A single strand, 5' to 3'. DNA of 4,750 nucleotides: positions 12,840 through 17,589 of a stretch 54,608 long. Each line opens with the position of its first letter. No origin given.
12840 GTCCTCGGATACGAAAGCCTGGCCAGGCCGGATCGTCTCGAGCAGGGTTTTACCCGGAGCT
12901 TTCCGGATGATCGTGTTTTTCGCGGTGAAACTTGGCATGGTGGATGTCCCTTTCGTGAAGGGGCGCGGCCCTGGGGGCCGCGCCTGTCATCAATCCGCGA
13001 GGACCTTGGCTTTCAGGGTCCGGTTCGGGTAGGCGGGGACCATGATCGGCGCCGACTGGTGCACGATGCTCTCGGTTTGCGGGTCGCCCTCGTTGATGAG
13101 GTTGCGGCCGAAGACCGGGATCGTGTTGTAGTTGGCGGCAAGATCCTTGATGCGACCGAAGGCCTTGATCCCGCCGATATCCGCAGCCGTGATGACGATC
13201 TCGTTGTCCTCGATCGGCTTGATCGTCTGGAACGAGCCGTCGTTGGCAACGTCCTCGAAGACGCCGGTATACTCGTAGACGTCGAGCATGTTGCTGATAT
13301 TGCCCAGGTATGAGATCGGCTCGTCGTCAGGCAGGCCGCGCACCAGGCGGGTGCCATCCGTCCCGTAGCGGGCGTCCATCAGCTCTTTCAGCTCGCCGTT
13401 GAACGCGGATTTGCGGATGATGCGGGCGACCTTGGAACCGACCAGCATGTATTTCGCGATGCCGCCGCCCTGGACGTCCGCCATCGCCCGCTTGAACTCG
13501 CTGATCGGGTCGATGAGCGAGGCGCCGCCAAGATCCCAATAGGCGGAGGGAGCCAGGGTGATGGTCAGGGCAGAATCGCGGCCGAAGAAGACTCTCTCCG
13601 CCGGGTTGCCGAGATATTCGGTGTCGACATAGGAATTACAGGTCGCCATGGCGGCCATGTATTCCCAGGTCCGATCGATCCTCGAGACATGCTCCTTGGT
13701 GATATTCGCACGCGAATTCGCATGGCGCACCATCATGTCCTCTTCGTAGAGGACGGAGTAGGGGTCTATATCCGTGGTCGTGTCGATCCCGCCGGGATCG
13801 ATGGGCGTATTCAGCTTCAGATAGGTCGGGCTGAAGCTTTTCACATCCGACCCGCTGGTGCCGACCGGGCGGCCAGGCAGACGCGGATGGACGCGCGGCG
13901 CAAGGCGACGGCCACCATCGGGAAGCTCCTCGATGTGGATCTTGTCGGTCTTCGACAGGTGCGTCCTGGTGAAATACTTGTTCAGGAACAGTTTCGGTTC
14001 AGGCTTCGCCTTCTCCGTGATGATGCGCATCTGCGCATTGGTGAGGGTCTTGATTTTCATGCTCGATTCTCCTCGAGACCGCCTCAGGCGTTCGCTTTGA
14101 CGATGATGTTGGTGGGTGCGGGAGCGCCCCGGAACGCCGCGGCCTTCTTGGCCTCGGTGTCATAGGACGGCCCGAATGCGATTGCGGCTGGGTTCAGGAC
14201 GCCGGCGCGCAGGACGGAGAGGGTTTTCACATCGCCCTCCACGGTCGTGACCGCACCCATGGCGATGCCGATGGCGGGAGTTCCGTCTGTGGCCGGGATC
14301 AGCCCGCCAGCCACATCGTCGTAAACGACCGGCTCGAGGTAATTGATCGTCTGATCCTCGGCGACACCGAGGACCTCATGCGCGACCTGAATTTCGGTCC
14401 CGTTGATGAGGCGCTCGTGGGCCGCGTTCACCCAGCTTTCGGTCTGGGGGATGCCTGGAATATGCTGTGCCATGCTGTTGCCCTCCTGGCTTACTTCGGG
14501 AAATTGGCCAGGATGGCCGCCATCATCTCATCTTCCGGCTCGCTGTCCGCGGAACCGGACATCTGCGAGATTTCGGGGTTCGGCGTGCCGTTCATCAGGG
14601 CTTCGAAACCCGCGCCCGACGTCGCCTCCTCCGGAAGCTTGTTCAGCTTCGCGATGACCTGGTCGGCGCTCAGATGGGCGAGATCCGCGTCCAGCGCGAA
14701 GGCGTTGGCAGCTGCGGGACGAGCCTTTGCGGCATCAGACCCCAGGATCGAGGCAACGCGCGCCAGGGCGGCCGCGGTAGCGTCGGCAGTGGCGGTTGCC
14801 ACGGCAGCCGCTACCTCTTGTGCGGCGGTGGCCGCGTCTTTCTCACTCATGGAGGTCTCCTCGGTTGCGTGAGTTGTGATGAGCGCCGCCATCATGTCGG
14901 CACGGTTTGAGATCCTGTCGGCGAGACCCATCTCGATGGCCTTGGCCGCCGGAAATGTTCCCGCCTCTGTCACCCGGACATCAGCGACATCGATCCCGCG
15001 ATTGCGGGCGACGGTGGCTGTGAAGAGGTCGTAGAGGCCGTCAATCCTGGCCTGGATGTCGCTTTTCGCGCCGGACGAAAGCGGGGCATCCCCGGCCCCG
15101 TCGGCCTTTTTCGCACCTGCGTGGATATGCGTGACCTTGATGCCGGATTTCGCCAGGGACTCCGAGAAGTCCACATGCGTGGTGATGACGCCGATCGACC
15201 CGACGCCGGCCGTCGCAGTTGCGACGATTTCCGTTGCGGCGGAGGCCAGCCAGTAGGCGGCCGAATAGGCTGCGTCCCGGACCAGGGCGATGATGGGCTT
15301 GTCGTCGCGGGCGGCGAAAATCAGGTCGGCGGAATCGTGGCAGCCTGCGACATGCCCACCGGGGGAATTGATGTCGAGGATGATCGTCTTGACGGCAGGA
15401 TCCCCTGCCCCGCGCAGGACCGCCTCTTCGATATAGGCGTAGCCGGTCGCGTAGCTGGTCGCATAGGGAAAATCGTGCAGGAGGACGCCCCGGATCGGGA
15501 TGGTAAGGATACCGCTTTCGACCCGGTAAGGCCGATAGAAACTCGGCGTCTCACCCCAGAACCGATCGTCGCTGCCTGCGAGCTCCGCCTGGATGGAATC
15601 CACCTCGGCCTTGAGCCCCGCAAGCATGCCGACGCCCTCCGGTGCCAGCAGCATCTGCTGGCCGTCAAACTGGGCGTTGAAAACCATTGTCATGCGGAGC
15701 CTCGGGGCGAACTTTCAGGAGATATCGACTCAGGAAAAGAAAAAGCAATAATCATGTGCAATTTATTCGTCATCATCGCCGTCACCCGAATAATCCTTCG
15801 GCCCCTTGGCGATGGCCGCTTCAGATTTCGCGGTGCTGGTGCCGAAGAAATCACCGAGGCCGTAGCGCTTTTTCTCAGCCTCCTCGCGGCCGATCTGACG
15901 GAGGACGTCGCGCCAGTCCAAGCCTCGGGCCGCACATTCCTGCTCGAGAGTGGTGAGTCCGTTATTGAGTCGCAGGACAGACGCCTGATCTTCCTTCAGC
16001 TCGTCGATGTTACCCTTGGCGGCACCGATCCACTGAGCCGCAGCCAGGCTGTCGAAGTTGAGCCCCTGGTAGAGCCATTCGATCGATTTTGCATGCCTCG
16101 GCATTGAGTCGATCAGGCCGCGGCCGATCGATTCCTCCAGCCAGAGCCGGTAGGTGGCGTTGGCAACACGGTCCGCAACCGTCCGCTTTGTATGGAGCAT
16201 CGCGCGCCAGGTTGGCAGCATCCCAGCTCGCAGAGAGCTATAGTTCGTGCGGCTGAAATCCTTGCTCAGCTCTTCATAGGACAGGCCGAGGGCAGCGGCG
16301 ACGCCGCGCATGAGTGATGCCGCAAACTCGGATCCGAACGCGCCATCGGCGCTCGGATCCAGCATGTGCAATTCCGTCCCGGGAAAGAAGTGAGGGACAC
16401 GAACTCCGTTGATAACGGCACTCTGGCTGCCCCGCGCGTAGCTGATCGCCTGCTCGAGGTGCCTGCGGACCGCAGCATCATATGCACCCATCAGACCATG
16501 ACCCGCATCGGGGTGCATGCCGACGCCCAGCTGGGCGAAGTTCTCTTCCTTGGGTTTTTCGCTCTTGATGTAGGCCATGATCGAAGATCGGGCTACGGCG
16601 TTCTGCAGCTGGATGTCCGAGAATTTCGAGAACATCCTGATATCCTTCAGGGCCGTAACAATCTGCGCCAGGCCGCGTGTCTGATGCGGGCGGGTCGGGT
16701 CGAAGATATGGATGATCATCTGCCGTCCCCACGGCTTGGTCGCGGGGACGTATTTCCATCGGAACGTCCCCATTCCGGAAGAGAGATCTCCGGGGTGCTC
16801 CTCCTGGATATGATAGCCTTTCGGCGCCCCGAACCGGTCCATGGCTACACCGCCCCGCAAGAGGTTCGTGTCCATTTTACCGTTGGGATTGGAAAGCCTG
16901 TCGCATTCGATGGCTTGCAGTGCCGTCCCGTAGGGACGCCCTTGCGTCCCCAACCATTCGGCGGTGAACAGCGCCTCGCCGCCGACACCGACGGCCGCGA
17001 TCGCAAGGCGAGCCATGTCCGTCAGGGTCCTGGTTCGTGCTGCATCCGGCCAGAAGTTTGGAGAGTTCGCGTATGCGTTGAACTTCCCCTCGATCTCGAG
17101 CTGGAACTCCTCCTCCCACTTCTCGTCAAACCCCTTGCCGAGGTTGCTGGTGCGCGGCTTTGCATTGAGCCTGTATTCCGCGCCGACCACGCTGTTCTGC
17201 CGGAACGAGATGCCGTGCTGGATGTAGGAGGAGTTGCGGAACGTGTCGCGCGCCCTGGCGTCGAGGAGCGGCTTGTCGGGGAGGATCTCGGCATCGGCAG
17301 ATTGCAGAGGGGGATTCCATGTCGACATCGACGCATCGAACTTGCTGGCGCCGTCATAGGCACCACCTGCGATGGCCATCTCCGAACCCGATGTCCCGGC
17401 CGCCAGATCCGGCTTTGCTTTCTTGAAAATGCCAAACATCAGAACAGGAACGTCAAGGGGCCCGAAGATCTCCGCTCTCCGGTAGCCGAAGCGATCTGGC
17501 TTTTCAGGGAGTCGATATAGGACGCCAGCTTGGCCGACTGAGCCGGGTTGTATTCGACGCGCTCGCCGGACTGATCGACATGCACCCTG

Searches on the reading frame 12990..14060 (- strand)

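Call 18: search_protein_families(library=phrogs, proteins=[window:12990-14060:-], max_evalue=0.001)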
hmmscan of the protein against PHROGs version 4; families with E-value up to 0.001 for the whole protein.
window:12990-14060:- (356 aa): 5 families
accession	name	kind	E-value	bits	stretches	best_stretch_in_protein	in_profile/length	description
phrog_29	-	head and packaging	9.5e-40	138.1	1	7-355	30-360/439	major head protein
phrog_6020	-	head and packaging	5.8e-15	55.6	1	6-354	4-341/473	major head protein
phrog_2353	-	head and packaging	1.3e-08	35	1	7-311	5-296/481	major head protein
phrog_18489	-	unknown function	1.4e-08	36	1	16-92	17-91/151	-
phrog_6281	-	unknown function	3.3e-07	31.2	1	7-141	5-136/209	-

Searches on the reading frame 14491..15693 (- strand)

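Call 18: search_protein_families(library=phrogs, proteins=[window:14491-15693:-], max_evalue=0.001)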
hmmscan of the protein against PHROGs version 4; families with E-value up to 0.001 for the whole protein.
window:14491-15693:- (400 aa): 6 families
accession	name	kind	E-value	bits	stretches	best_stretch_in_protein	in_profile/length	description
phrog_53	-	head and packaging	1.9e-91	309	1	45-388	58-444/583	head maturation protease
phrog_33023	-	unknown function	9.5e-32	111.4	1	69-335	75-350/507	-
phrog_4759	-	unknown function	2.6e-22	80.6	1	49-184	69-206/209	-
phrog_24209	-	unknown function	7.1e-10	39.7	1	83-129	2-48/49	-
phrog_21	-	head and packaging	9.9e-10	37.8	1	99-269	599-787/1362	portal protein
phrog_17040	-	head and packaging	0.00017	23.3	1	299-387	9-103/129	head maturation protease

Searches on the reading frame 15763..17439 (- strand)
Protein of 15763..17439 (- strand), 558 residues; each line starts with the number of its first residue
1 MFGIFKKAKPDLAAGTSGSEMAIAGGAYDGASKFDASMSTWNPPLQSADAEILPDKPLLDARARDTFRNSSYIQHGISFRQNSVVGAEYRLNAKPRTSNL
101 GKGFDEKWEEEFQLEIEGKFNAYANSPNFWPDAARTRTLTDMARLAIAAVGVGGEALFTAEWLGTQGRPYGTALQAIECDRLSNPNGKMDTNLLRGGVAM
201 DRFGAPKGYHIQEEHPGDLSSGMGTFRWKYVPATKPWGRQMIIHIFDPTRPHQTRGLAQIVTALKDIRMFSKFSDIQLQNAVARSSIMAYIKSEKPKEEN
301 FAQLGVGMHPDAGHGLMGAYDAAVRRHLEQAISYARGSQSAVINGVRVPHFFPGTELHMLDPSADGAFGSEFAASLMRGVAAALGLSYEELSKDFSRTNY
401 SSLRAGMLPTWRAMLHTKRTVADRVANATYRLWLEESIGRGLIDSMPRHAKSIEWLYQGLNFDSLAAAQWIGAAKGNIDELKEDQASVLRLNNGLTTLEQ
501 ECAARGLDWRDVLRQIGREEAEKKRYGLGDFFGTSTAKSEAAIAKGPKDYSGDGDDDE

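Call 18: search_protein_families(library=phrogs, proteins=[window:15763-17439:-], max_evalue=0.001)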
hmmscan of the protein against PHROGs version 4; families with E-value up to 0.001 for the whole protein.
window:15763-17439:- (558 aa): 6 families
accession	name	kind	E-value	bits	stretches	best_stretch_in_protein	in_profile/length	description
phrog_21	-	head and packaging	2.2e-115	387.9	1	23-535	37-509/1362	portal protein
phrog_537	-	head and packaging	6.1e-48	164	1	334-529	19-205/233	portal protein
phrog_3993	-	unknown function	2.9e-18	67.5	1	29-197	26-192/195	-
phrog_5862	-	unknown function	1.5e-11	45.2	1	478-529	3-54/81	-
phrog_27056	-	unknown function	5.6e-08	33.7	1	25-86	22-83/135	-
phrog_30178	-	head and packaging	1.1e-06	30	1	22-97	32-107/122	portal protein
